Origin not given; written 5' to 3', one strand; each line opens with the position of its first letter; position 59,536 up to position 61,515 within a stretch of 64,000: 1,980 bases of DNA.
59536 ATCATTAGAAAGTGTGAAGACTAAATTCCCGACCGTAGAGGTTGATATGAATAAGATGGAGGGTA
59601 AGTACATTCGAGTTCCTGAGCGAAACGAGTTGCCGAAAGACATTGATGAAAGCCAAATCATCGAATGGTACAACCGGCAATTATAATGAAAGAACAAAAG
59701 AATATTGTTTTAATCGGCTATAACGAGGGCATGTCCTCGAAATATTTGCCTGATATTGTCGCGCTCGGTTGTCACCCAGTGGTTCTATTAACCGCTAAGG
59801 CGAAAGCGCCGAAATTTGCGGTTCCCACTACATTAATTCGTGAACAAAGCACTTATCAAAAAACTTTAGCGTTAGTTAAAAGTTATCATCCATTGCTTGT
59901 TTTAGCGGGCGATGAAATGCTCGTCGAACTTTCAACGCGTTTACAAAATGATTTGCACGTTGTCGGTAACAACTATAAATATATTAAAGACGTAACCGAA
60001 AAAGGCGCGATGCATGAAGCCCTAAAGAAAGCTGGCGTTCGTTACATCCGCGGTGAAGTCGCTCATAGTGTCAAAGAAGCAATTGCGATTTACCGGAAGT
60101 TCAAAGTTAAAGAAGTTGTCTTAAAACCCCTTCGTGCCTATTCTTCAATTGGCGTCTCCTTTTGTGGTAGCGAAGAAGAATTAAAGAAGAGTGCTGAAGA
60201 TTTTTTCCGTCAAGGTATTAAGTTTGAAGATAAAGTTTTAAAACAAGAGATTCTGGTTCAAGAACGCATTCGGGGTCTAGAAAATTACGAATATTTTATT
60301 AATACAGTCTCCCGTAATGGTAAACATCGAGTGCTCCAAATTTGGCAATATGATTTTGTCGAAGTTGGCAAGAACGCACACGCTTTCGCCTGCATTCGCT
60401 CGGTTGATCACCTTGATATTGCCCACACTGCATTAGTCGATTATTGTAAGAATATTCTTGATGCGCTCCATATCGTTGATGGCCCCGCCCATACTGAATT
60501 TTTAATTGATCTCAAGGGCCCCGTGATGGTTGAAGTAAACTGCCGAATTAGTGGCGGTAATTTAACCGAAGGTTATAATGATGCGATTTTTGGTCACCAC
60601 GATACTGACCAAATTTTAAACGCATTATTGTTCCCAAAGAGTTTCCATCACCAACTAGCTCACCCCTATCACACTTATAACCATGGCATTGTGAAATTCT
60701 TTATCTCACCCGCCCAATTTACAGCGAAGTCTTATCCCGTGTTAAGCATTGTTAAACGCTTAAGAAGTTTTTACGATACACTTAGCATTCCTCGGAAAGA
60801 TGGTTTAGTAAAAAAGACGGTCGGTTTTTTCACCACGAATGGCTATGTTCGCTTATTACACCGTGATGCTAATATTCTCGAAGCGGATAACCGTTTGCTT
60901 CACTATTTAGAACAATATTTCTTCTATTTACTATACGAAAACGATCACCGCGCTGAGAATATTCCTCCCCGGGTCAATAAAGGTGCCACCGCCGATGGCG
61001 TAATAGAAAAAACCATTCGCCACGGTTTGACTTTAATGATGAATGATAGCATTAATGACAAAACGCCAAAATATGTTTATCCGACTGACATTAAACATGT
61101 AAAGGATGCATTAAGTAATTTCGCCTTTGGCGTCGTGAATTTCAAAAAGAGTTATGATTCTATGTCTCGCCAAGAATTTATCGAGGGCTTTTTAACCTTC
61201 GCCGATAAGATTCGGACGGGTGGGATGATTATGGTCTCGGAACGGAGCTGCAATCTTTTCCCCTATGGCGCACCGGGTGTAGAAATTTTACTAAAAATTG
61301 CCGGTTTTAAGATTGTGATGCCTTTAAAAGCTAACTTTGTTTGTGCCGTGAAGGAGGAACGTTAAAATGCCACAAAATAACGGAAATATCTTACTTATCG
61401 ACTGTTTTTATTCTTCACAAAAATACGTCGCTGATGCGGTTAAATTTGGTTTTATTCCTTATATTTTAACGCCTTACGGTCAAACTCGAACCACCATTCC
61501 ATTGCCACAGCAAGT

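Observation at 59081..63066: Two tandem paralogous ATP-grasp ligase genes translationally coupled to ribosomal protein S4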

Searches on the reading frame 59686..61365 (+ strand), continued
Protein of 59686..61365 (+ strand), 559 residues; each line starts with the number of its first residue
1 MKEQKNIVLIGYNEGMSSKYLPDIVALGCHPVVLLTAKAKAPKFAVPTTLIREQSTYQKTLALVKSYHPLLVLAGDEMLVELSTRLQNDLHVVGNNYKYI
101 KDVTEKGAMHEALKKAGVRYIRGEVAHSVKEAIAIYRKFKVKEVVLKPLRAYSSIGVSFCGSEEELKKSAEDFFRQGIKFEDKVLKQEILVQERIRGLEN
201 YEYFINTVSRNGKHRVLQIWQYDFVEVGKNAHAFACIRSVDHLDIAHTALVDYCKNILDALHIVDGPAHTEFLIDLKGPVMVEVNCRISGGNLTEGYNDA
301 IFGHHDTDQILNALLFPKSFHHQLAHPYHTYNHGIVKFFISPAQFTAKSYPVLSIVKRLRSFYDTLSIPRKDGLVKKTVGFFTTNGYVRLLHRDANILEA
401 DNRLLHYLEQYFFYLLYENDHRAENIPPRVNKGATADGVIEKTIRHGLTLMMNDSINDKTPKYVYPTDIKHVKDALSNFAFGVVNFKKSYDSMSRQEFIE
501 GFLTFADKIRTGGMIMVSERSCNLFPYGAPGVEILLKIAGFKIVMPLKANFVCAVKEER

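Call 89: search_dna_similar(query=window:59686-61362:+, collection=plasmids, mode=protein, max_rows=10)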
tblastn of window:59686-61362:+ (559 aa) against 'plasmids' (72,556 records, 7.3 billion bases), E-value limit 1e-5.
Records with a match: 127; places in all: 134; records where one place covers at least 80% of the query: 0.
Best place of each record, by identity: <60% 127.
By first word of the organism name: Streptomyces 63; Azospirillum 9; Pantoea 8; Sinorhizobium 7; Bacillus 5; Vibrio 5; Burkholderia 5; Rhizobium 4; Rhodococcus 4; Priestia 3; and 10 more.
By predicted mobility (MOB-suite, as given by PLSDB): non-mobilizable 94; conjugative 19; mobilizable 14.
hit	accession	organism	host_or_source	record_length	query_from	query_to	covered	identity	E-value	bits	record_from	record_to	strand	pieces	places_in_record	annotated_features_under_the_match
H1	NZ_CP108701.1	Streptomyces sp. NBC_01006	-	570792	14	401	69%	27.5%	1e-23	113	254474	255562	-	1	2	ATP-grasp domain-containing protein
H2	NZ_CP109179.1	Streptomyces sp. NBC_01717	-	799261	60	398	61%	31.2%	7e-30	132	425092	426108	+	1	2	ATP-grasp domain-containing protein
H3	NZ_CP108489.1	Streptomyces sp. NBC_01244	-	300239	60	401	61%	30.7%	2e-33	143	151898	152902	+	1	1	ATP-grasp domain-containing protein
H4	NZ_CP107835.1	Streptomyces sp. NBC_00525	-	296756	60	401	61%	30.2%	2e-28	128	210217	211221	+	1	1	ATP-grasp domain-containing protein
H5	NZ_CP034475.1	Pantoea agglomerans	food,leaf from rome apple cultivar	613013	2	401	72%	25.5%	2e-17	94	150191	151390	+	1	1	ATP-grasp domain-containing protein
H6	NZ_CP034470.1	Pantoea agglomerans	food,leaf from rome apple cultivar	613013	2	401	72%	25.5%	2e-17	94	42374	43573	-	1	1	ATP-grasp domain-containing protein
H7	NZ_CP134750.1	Pantoea agglomerans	cell culture,bulb ...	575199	2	401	72%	25.3%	7e-17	92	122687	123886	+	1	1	ATP-grasp domain-containing protein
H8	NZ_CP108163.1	Streptomyces sp. NBC_00158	-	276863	24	402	68%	26.6%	8e-21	104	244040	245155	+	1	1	ATP-grasp domain-containing protein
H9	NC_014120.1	Paraburkholderia atlantica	-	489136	4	401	71%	24.7%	4e-18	96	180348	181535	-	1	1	ATP-grasp domain-containing protein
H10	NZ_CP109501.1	Streptomyces sp. NBC_01426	-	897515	58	401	62%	28.5%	6e-28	126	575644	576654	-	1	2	ATP-grasp domain-containing protein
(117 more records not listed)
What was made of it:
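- Tried and rejected: Plasmid collection (tblastn): only distant Lal-only homologues in Streptomyces, Pantoea and others (call 89).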

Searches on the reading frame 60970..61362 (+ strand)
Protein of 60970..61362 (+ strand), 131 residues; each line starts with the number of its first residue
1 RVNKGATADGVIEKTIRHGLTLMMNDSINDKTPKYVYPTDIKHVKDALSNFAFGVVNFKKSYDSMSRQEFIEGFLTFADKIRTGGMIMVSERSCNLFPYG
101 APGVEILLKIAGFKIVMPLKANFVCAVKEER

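Call 27: search_protein_families(library=pfam, proteins=[window:60970-61362:+], max_evalue=1)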
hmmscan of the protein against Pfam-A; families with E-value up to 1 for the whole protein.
window:60970-61362:+ (131 aa): 0 families

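Call 35: search_solved_structures(query=A2, max_evalue=10, show_alignments=2)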
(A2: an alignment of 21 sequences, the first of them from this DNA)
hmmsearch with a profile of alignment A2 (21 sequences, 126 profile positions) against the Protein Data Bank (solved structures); distinct sequences matched with E-value up to 10: 8.
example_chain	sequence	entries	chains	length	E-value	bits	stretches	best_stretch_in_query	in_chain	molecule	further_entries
6ews_A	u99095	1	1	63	0.12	15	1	3-62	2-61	NRPS Kj12A-NDD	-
6xyj_AAA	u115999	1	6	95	0.15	14.7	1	29-73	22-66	RNA-binding protein Hfq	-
9mg8_A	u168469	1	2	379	0.25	14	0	96-117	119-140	b-iTHR-110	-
6ewt_A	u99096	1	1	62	0.3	13.8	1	3-58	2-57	NRPS Kj12B-NDD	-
3n2s_A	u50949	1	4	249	0.44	13.2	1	28-74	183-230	NADPH-dependent nitro/flavin reductase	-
7cdh_X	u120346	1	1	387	0.9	12.2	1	59-107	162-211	Isoaspartyl dipeptidase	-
7cf6_B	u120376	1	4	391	0.91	12.2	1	59-107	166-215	Isoaspartyl dipeptidase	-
4py3_A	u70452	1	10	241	1.1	11.9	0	30-76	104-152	Bartonella effector protein (Bep) substrate of VirB T4SS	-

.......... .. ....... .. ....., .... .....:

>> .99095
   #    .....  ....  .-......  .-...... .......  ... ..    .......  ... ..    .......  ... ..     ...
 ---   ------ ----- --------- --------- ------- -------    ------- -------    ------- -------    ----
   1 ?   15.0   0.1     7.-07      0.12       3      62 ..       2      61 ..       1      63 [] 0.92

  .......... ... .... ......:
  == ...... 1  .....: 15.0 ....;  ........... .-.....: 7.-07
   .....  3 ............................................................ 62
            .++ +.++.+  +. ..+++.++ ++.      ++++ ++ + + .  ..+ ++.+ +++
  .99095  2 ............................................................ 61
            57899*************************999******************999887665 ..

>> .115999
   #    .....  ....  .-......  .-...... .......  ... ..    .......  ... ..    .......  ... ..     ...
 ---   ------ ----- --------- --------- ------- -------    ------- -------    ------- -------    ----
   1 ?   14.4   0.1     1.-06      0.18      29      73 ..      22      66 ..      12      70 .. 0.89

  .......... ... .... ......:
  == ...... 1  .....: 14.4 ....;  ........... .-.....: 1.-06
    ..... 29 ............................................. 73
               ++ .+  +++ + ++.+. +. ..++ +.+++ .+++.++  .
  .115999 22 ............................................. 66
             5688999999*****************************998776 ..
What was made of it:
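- Tried and rejected: The best was an NRPS N-terminal docking domain at E 0.12, rejected as chance even though some loci have NRPS neighbours (call 35).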

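Call 41: predict_structure(alignment_id=A2)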
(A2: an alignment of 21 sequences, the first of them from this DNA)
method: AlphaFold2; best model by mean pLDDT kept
length: 128 residues; sequences in the alignment: 21
mean_pLDDT: 88.9   pTM: 0.85
mean pLDDT of the five models: 88.9, 87.9, 86.3, 85.7, 85.6
residues with pLDDT >= 90: 82; 70-90: 38; 50-70: 8; < 50: 0
segments of 3 or more residues with pLDDT < 50: none
pLDDT, mean of each block of 10 residues (from residue 1): 79 80 81 90 94 89 91 97 94 92 96 82 91
secondary structure, 60 per line:
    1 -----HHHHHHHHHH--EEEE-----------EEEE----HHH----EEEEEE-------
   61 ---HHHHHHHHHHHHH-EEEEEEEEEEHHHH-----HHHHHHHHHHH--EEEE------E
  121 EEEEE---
elements in order: H6-15 E18-21 E33-36 E48-53 H64-76 E78-87 H88-91 H97-107 E110-113 E120-125

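Call 43: fold_search(model_id=the predicted structure, library=pdb)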
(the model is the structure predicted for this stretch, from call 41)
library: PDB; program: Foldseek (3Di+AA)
matches with E <= 10: 1660; with E <= 0.001: 80
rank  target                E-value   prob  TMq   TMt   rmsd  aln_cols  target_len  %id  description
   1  4m7r_A                8.7e-06  1.00  0.59  0.44   6.9       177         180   12  Crystal structure of the N-terminal methyltransferase-like domain of anamorsin (released 2013-10-30)
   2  4m7r_B                2.2e-05  1.00  0.55  0.42   6.9       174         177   13  Crystal structure of the N-terminal methyltransferase-like domain of anamorsin (released 2013-10-30)
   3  3h2b_A                4.4e-05  1.00  0.58  0.42   4.7       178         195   12  Crystal structure of the SAM-dependent methyltransferase cg3271 from Corynebacterium glutamicum in complex with S-aden (released 2009-04-28)
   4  3h2b_B                4.4e-05  1.00  0.57  0.41   6.5       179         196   12  Crystal structure of the SAM-dependent methyltransferase cg3271 from Corynebacterium glutamicum in complex with S-aden (released 2009-04-28)
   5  5log_A                5.0e-05  1.00  0.46  0.30   7.1       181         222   10  Crystal Structure of SafC from Myxococcus xanthus bound to SAM (released 2017-06-21)
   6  4qvg_C                7.9e-05  1.00  0.53  0.24   6.9       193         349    9  Crystal structure of S-adenosylmethionine-dependent methyltransferase SibL in its apo form (released 2015-05-27)
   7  4qvg_B                8.5e-05  1.00  0.53  0.24   7.0       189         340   10  Crystal structure of S-adenosylmethionine-dependent methyltransferase SibL in its apo form (released 2015-05-27)
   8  4qvg_A                1.1e-04  1.00  0.51  0.23   7.1       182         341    8  Crystal structure of S-adenosylmethionine-dependent methyltransferase SibL in its apo form (released 2015-05-27)
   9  8bie_A                1.3e-04  1.00  0.53  0.26   6.0       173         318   10  O-Methyltransferase Plu4894 in complex with SAH (released 2023-03-08)
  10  4ymg_A                1.7e-04  1.00  0.47  0.29   6.9       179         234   10  Crystal structure of SAM-bound Podospora anserina methyltransferase PaMTH1 (released 2015-05-27)
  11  5lhm                  2.0e-04  1.00  0.47  0.32   7.2       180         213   10  Crystal Structure of SafC from Myxococcus xanthus apo-Form (released 2017-05-24)
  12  8bid_A                2.0e-04  1.00  0.49  0.24   6.9       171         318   11  O-Methyltransferase Plu4890 (mutant H229N) in complex with SAH and AQ-270a (released 2023-03-08)
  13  8bic_B                2.1e-04  1.00  0.54  0.26   5.7       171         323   12  O-Methyltransferase Plu4891 in complex with SAH (released 2023-03-08)
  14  8bgz_A                2.1e-04  1.00  0.52  0.25   6.3       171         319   10  O-Methyltransferase Plu4890 (mutant H229N) in complex with SAH and AQ-256 (released 2023-03-08)
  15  2yui_MODEL_1_A        2.1e-04  1.00  0.48  0.36   7.7       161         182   14  Solution structure of the N-terminal domain in human cytokine-induced apoptosis inhibitor anamorsin (released 2008-04-15)
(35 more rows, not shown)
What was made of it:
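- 59686..61365 (+): ORF-A, 559 aa. It comprises a Lal-type ATP-grasp ligase (aa 1-~415, nt 59686-~60930) and a C-terminal degenerate methyltransferase-like domain (aa ~432-559, nt ~60979-61362). The start overlaps the rpsD stop (TAATG) and there is no Shine-Dalgarno sequence. The C-domain model and its Foldseek hits are in calls 41 and 43.
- On Class I SAM-dependent methyltransferases (C-terminal domain): All 50 top-listed hits are class I methyltransferases or methyltransferase-like domains, with TMq 0.41-0.59 (call 43).
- Closest known: N-terminal methyltransferase-like domain of anamorsin. Same: It is the best structural match of the C-terminal domain (E 8.7e-6, TMq 0.59, call 43).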

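Call 68: search_protein_representatives(alignment_id=A2)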
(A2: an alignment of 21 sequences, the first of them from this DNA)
Query: 21 sequences, 126 profile positions. Proteins with E-value up to 0.001 (for the whole library): 109; up to 1e-10: 72; up to 1e-30: 10. The best 109 are listed.
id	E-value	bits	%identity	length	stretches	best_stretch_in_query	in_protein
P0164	1.1e-37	144.4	-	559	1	5-125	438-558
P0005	2.2e-37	143.5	-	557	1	3-126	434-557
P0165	2.5e-37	143.3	-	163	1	2-125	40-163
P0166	5.6e-37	142.2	-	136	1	2-126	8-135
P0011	3.3e-36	139.7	-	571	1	2-125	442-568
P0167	2.2e-35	137.1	-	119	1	9-124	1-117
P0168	3.3e-34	133.2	-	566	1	3-125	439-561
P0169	1.3e-33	131.3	-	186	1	2-125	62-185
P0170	2.7e-32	127.0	-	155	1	6-125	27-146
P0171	2.6e-31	123.9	-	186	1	5-125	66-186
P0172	1.6e-30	121.3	-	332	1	5-125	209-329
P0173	1.1e-29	118.7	-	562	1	3-124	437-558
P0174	2.1e-29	117.7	-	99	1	33-125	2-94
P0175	1.4e-28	115.1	-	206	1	4-125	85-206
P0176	1.9e-28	114.6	-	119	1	8-125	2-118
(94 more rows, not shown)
